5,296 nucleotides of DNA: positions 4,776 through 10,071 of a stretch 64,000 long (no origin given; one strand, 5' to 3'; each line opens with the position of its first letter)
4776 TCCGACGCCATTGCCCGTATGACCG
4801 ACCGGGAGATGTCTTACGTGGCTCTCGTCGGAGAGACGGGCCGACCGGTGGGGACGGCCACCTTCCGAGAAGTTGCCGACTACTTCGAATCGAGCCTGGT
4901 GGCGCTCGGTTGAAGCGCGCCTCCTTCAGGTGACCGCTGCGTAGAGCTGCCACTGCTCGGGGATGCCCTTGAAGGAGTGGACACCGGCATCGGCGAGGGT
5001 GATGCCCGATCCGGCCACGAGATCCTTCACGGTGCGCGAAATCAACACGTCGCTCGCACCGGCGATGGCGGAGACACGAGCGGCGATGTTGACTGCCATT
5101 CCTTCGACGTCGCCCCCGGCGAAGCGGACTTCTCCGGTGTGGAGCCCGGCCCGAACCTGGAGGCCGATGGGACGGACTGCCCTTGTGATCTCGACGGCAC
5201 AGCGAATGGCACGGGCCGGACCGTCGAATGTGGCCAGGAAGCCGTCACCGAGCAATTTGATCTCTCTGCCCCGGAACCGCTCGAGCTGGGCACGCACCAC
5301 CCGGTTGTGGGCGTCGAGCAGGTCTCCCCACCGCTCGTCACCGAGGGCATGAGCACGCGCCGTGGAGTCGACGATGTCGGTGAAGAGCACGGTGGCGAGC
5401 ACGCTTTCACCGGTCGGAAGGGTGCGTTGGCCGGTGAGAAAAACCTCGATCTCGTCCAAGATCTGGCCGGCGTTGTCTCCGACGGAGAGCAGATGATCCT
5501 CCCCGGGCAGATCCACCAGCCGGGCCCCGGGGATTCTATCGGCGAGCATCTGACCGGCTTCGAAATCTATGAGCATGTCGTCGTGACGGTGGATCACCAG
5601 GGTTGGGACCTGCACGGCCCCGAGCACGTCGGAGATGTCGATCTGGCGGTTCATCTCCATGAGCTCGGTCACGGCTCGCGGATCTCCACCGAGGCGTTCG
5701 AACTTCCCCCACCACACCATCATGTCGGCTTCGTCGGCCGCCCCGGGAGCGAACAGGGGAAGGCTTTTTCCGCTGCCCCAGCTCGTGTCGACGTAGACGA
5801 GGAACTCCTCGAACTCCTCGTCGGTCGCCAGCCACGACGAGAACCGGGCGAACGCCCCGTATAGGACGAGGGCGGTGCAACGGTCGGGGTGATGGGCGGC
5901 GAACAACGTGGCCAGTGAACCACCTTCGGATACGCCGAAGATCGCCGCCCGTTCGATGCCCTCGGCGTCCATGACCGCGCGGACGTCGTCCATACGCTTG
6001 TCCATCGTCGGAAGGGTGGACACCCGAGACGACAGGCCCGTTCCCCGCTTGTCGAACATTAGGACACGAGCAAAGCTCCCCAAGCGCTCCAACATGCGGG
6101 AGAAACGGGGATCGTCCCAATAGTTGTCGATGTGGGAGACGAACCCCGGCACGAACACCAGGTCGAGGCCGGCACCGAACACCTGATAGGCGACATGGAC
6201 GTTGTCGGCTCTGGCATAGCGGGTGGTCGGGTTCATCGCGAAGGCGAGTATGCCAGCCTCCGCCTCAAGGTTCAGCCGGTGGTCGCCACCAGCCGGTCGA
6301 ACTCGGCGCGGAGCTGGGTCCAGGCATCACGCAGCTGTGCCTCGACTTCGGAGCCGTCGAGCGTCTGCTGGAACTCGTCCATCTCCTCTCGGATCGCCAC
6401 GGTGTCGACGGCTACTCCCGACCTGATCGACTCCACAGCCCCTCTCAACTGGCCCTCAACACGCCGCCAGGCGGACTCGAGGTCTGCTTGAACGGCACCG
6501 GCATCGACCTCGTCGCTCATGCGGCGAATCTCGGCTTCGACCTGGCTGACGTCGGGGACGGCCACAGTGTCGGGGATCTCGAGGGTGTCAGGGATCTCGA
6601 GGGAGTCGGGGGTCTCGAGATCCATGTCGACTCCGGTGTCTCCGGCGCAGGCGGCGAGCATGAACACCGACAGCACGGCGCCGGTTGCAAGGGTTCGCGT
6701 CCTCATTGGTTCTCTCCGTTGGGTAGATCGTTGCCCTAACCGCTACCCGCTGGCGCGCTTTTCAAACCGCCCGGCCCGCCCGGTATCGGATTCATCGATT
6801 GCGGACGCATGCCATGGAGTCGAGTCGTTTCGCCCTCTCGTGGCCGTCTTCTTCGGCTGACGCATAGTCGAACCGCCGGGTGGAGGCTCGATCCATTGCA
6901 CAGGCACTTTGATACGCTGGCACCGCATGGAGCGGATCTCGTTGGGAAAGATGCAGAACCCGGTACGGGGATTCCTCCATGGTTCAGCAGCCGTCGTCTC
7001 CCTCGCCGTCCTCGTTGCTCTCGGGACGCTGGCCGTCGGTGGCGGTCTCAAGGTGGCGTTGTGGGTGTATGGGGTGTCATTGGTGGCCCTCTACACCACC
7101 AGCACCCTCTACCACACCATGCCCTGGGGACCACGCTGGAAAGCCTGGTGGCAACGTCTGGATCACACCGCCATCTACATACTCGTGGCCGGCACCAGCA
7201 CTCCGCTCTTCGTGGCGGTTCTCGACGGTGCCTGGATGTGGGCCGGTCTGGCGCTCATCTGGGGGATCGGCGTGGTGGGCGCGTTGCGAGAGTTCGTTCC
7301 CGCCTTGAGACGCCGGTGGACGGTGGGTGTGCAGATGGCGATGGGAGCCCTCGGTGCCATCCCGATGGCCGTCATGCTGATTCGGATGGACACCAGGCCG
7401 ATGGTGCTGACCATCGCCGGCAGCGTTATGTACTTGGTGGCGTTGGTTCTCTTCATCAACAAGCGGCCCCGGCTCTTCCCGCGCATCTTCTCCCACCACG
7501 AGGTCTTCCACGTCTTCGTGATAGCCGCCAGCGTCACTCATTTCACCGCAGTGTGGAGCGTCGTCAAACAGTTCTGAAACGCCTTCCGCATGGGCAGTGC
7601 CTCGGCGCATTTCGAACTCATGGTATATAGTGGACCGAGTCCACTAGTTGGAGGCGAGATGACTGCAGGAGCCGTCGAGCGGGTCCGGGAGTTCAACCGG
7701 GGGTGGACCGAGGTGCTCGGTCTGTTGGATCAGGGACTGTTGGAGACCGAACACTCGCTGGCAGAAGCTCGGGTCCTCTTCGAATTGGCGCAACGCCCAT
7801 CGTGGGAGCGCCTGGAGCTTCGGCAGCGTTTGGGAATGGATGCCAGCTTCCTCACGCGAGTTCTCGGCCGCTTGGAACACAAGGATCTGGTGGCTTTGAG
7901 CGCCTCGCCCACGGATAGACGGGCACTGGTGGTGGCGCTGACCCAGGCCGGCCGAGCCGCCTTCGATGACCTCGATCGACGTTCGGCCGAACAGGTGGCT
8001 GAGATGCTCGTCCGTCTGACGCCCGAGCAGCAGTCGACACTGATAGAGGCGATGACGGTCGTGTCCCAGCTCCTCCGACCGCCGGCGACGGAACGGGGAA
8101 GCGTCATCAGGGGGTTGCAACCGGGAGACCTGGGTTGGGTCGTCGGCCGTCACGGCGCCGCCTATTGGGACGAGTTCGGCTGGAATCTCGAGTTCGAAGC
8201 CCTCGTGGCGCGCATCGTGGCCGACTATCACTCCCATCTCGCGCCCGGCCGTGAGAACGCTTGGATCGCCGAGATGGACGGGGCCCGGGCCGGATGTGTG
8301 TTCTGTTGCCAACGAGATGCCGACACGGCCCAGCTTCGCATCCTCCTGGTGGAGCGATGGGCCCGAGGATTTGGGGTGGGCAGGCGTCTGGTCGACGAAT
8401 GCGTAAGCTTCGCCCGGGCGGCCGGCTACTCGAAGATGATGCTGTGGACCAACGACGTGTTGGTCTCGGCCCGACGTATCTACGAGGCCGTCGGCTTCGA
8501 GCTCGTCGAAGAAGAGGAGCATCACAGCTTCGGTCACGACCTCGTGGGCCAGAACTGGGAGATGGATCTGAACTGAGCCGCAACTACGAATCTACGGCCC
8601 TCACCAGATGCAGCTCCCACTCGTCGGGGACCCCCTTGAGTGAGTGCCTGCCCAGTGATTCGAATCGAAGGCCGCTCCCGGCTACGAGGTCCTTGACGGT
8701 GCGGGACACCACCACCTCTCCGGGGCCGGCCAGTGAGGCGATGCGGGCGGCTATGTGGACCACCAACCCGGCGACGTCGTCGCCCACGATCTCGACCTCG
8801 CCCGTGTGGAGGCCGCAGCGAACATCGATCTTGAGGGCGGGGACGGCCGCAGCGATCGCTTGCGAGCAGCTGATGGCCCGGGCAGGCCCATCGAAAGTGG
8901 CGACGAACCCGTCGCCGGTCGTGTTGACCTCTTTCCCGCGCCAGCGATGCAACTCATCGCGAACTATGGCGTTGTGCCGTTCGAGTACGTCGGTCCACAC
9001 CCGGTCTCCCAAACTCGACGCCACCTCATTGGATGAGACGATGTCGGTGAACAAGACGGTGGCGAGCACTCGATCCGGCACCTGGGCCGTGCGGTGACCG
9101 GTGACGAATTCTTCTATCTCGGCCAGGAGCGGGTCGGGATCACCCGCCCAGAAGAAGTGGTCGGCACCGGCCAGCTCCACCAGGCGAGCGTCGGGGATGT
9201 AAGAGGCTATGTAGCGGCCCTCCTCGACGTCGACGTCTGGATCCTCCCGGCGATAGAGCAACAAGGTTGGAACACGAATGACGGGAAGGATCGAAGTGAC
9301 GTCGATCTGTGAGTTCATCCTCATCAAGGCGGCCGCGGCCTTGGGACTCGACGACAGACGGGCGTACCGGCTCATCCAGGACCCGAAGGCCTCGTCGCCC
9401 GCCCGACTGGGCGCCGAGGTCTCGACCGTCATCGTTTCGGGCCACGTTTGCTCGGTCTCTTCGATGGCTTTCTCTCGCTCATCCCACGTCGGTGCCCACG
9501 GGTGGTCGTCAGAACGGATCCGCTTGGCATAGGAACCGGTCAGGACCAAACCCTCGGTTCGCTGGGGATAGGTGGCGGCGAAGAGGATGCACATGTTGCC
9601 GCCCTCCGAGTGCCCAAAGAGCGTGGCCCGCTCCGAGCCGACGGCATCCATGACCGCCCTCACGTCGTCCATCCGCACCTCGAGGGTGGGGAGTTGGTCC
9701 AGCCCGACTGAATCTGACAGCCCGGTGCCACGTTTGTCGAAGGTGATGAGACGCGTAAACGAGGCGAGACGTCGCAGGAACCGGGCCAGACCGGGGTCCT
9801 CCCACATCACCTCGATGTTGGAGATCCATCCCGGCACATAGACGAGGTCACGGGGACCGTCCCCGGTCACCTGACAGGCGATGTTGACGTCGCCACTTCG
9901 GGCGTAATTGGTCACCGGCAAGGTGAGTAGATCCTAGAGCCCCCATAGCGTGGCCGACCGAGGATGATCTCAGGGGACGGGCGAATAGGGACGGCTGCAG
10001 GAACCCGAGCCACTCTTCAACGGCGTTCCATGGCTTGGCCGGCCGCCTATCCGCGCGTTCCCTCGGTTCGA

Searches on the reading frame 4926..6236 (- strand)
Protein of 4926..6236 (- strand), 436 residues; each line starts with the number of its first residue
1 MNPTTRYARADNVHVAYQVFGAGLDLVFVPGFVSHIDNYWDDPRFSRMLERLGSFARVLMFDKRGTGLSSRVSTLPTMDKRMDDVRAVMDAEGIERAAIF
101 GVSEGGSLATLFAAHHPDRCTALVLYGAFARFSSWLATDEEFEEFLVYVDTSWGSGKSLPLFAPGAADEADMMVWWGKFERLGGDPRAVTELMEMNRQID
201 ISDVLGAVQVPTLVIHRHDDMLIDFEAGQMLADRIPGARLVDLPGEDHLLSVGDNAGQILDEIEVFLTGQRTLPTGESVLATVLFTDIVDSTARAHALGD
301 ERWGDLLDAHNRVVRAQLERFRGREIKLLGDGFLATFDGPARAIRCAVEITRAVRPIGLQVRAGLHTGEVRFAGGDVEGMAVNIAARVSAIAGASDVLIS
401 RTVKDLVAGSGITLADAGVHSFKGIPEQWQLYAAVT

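Call 78: search_protein_families(library=pfam, proteins=[window:4926-6236:-], max_evalue=0.00001)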
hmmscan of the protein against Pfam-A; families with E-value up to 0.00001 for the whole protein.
window:4926-6236:- (436 aa): 3 families
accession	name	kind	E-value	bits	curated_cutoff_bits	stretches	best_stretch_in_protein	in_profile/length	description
PF00561.26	Abhydrolase_1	-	2.1e-16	60.8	25.8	1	26-249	3-239/245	alpha/beta hydrolase fold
PF12146.15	Hydrolase_4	-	1.7e-13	50.9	27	1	26-244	7-228/239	Serine aminopeptidase, S33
PF00211.25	Guanylate_cyc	-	6.1e-10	39.4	21.9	1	281-426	9-173/183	Adenylate and Guanylate cyclase catalytic domain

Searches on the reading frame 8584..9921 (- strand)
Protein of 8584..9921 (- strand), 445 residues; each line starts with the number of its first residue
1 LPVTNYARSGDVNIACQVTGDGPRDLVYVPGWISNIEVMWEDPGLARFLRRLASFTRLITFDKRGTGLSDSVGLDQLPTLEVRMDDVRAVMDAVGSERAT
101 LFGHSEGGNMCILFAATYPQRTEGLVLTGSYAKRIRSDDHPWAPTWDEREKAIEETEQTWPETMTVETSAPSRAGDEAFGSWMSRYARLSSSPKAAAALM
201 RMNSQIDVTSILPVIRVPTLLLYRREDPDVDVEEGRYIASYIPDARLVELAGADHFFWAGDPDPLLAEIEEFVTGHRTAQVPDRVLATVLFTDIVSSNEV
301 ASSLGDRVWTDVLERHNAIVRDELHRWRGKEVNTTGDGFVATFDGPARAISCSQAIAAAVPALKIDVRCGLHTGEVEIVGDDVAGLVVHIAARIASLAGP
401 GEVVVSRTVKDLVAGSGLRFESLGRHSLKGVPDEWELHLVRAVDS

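Call 78: search_protein_families(library=pfam, proteins=[window:8584-9921:-], max_evalue=0.00001)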
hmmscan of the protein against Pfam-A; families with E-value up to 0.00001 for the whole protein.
window:8584-9921:- (445 aa): 3 families
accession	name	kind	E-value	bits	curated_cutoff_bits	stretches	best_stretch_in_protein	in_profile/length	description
PF00561.26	Abhydrolase_1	-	3.7e-16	60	25.8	1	26-257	3-240/245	alpha/beta hydrolase fold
PF00211.25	Guanylate_cyc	-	1.2e-11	45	21.9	1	287-439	9-180/183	Adenylate and Guanylate cyclase catalytic domain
PF12146.15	Hydrolase_4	-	2.2e-11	44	27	1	59-255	35-232/239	Serine aminopeptidase, S33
